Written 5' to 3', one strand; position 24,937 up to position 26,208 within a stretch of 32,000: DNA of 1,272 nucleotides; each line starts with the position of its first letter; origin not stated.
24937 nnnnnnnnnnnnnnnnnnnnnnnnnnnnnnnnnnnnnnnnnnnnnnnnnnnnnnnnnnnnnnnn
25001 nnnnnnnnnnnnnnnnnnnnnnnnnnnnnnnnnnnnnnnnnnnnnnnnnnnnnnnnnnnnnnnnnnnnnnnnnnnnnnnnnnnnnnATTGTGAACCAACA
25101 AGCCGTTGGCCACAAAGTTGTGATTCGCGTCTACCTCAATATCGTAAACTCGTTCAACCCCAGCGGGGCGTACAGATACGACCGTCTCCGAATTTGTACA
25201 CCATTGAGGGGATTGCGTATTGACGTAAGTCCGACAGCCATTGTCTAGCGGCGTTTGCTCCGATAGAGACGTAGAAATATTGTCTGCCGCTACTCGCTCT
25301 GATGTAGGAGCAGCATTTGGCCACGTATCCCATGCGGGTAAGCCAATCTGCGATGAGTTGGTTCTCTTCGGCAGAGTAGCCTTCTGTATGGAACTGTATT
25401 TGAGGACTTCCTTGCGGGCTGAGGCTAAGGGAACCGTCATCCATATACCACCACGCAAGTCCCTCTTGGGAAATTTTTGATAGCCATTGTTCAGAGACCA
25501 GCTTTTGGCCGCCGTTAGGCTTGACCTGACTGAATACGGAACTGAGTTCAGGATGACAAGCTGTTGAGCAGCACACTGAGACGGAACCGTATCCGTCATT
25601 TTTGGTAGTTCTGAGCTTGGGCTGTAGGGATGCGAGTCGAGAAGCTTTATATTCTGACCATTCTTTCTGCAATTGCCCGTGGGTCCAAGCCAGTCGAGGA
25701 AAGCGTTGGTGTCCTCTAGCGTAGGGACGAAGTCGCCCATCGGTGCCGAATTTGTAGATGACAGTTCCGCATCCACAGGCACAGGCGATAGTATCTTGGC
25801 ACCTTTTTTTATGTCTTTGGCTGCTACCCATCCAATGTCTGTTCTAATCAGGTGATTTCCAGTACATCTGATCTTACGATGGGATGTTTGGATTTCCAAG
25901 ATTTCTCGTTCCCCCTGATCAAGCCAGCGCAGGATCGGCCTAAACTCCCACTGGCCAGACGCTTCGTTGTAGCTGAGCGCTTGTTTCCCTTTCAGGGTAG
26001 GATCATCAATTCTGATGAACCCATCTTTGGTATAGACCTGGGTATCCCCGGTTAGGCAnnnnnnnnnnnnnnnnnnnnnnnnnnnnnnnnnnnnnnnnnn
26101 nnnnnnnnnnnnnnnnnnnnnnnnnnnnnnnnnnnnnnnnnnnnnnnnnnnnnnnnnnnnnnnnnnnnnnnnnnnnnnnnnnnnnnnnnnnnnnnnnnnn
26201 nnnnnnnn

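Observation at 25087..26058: dnaX intein carries a complete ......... homing-endonuclease ORF in the -1 frame: about 680 nt of same-strand dual coding inside an essential gene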

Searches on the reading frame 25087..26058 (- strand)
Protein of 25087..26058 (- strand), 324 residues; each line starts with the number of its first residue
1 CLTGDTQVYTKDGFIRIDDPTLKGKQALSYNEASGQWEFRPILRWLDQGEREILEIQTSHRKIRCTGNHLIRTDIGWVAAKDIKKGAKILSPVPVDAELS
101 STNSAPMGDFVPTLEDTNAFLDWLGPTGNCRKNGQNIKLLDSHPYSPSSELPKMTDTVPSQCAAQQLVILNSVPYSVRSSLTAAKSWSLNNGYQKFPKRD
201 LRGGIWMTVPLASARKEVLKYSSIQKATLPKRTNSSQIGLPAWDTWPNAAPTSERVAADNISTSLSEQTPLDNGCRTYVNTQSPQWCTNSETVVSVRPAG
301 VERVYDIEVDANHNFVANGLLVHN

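Call 5: search_protein_families(library=pfam, proteins=[window:25087-26058:-], max_evalue=1)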
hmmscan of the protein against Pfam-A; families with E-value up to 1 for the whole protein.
window:25087-26058:- (324 aa): 3 families
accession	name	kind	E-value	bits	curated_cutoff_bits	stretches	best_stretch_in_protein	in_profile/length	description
PF14890.11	Intein_splicing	-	9.1e-15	55.2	35.8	1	23-324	19-155/155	Intein splicing domain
PF07591.16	PT-HINT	-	0.00011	22.9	27.7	1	8-91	2-89/137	Pretoxin HINT domain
PF10937.13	Kgd4-YMR31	-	0.098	14.7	22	1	142-182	23-63/116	Alpha-ketoglutarate dehydrogenase component 4/YMR-31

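Call 6: search_protein_families(library=ncbifam, proteins=[window:25087-26058:-], max_evalue=1)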
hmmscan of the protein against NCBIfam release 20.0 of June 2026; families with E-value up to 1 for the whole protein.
window:25087-26058:- (324 aa): 10 families
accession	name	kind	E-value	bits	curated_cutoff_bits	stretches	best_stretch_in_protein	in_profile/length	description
NF005852.0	PRK07773.1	equivalog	7.9e-13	47.6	780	2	291-324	793-826/886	replicative DNA helicase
TIGR01443.1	intein_Cterm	domain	2.9e-09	36.9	15.6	1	304-324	2-23/24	intein C-terminal splicing region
TIGR01445.1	intein_Nterm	domain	5.5e-09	36.9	24.5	1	1-73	1-83/83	intein N-terminal splicing region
NF007072.0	PRK09519.1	equivalog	1.9e-08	33.2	1024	1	34-97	288-352/790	intein-containing recombinase RecA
NF038162.1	RtcB_rel_intein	exception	5.9e-07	27.9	1150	2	1-89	95-187/961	intein-containing RtcB family protein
NF011418.0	PRK14845.1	equivalog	0.00023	19.1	756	2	304-324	455-474/1049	translation initiation factor IF-2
NF003158.0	PRK04132.1-3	equivalog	0.0026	14.9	1750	1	58-91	710-743/1437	replication factor C small subunit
NF006207.0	PRK08332.1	equivalog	0.0047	14.2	2400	0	292-324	1209-1241/1684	vitamin B12-dependent ribonucleotide reductase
NF005616.0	PRK07373.1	equivalog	0.021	13.4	646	1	293-323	4-35/449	DNA polymerase III subunit alpha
NF038098.1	GyrA_w_intein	exception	0.047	11.5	1850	1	292-324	504-537/1232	intein-containing DNA gyrase subunit A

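Call 21: find_homologous_proteins(query=window:25087-26058:-, max_evalue=1e-10)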
Query window:25087-26058:- (324 aa): 21 proteins with E <= 1e-10 among 1881 candidates.
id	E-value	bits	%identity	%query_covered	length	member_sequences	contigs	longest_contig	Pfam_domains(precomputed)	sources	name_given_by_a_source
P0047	5.6e-54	201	60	28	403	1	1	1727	PF07591.16,PF00004.36,PF13177.13,PF14890.12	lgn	-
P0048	1.9e-48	183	69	32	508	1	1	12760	PF07591.16,PF12169.14,PF00004.36,PF22608.3,PF05496.19,PF01079.26,PF13177.13,PF14890.12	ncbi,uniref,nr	ncbi:DNA polymerase III subunit gamma/tau [Scytonema sp. UIC 10036]|uniref:DNA polymerase III subuni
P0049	1.1e-47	181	61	32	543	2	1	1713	PF07591.16,PF12169.14,PF00004.36,PF22608.3,PF13177.13,PF14890.12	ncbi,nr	ncbi:DNA polymerase III subunit gamma/tau, partial [Dolichospermum sp. ST_con]|nr:DNA polymerase III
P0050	4.2e-47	179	62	32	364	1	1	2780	PF07591.16,PF00004.36,PF13177.13,PF14890.12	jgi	jgi:DNA polymerase-3 subunit gamma/tau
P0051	4.4e-46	176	58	30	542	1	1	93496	PF07591.16,PF12169.14,PF00004.36,PF22608.3,PF05496.19,PF13177.13,PF14890.12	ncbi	ncbi:hypothetical protein NUACC21_23080 [Scytonema sp. NUACC21]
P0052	1.1e-44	171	58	33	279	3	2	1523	PF07591.16,PF05496.19,PF13177.13,PF14890.12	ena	-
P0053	9.4e-44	168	60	32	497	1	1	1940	PF07591.16,PF12169.14,PF00004.36,PF22608.3,PF01079.26,PF13177.13,PF14890.12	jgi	-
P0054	5.3e-42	162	58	37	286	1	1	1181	PF13177.13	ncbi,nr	ncbi:MAG: AAA family ATPase, partial [Cyanothece sp. SIO2G6]|nr:AAA family ATPase [Cyanothece sp. SI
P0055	1.4e-40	157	57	29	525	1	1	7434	PF07591.16,PF12169.14,PF00004.36,PF22608.3,PF13177.13,PF14890.12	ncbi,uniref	ncbi:DNA polymerase III subunit gamma/tau, partial [Spirulina sp. CS-785/01]|uniref:DNA polymerase I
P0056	5.9e-40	155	56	30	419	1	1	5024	PF07591.16,PF00004.36,PF13177.13,PF14890.12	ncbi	-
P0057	3.0e-39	153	61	32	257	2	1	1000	PF07591.16,PF00004.36,PF13177.13,PF14890.12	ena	-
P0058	4.0e-39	153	47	37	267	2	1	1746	PF07591.16,PF00004.36,PF05496.19,PF13177.13,PF14890.12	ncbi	ncbi:MAG: polymorphic toxin-type HINT domain-containing protein, partial [Microcoleaceae cyanobacter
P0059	1.4e-38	151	57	29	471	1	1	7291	PF07591.16,PF12169.14,PF00004.36,PF22608.3,PF13177.13,PF14890.12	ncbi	ncbi:DNA polymerase III subunit gamma/tau, partial [Chamaesiphon polymorphus]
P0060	3.0e-38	150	61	37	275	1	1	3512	PF13177.13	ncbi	ncbi:MAG TPA: hypothetical protein V6C98_13840, partial [Thermosynechococcaceae cyanobacterium]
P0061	5.6e-36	142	56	30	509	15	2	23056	PF12169.14,PF00004.36,PF22608.3,PF13177.13,PF14890.12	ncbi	ncbi:MAG: DNA polymerase III subunit gamma/tau, partial [Pseudanabaena sp.]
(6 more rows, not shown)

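Call 46: find_encoding_contigs(protein=P0048, flank=500, max_places=1)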
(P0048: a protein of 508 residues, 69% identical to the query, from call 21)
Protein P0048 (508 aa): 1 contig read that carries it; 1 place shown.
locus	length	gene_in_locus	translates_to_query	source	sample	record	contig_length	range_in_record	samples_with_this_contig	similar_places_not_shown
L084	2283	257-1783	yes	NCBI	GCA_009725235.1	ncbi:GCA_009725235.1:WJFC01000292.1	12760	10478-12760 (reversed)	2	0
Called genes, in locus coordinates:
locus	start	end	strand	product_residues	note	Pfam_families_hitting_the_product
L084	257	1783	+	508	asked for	PF05496:RuvB_N (faint), PF13177:DNA_pol3_delta2, PF01079:Hint (weak), PF07591:PT-HINT (weak), PF14890:Intein_splicing, PF13177:DNA_pol3_delta2, PF22608:DNAX_ATPase_lid, PF12169:DNA_pol3_gamma3, +1 more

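Call 47: find_encoding_contigs(protein=P0051, flank=500, max_places=1)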
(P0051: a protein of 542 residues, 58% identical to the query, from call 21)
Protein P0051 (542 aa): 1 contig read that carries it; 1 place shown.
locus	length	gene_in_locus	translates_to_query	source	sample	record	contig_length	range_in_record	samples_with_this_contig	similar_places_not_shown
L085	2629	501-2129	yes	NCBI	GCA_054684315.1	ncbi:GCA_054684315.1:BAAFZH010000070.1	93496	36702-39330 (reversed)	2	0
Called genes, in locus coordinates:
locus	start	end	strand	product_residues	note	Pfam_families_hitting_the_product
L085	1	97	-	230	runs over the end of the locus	-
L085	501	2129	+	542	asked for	PF05496:RuvB_N (weak), PF13177:DNA_pol3_delta2, PF00004:AAA (faint), PF07591:PT-HINT (weak), PF14890:Intein_splicing, PF13177:DNA_pol3_delta2, PF22608:DNAX_ATPase_lid, PF12169:DNA_pol3_gamma3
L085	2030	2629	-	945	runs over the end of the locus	PF00672:HAMP, PF01590:GAF, PF13492:GAF_3 (weak), PF00015:MCPsignal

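Call 48: find_encoding_contigs(protein=P0055, flank=500, max_places=1)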
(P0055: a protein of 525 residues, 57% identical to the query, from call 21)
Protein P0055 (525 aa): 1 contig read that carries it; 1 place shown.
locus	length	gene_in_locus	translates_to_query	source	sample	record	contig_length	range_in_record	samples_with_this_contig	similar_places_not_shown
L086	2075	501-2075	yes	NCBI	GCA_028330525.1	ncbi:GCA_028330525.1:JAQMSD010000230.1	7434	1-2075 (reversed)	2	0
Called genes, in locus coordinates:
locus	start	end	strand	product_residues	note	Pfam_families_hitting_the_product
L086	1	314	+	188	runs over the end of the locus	PF14103:DUF4276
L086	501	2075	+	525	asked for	PF13177:DNA_pol3_delta2, PF00004:AAA (faint), PF14890:Intein_splicing, PF07591:PT-HINT (faint), PF13177:DNA_pol3_delta2, PF22608:DNAX_ATPase_lid, PF12169:DNA_pol3_gamma3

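Call 49: find_encoding_contigs(protein=P0047, flank=500, max_places=1)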
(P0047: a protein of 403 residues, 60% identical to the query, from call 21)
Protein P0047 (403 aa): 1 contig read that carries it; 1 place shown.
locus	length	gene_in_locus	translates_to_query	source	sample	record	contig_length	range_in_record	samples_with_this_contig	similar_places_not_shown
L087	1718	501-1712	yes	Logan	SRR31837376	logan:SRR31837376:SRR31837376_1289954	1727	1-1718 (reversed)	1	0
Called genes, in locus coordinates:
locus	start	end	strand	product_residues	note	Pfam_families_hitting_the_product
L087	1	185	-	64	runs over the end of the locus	?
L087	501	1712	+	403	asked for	PF13177:DNA_pol3_delta2, PF00004:AAA (faint), PF07591:PT-HINT (faint), PF14890:Intein_splicing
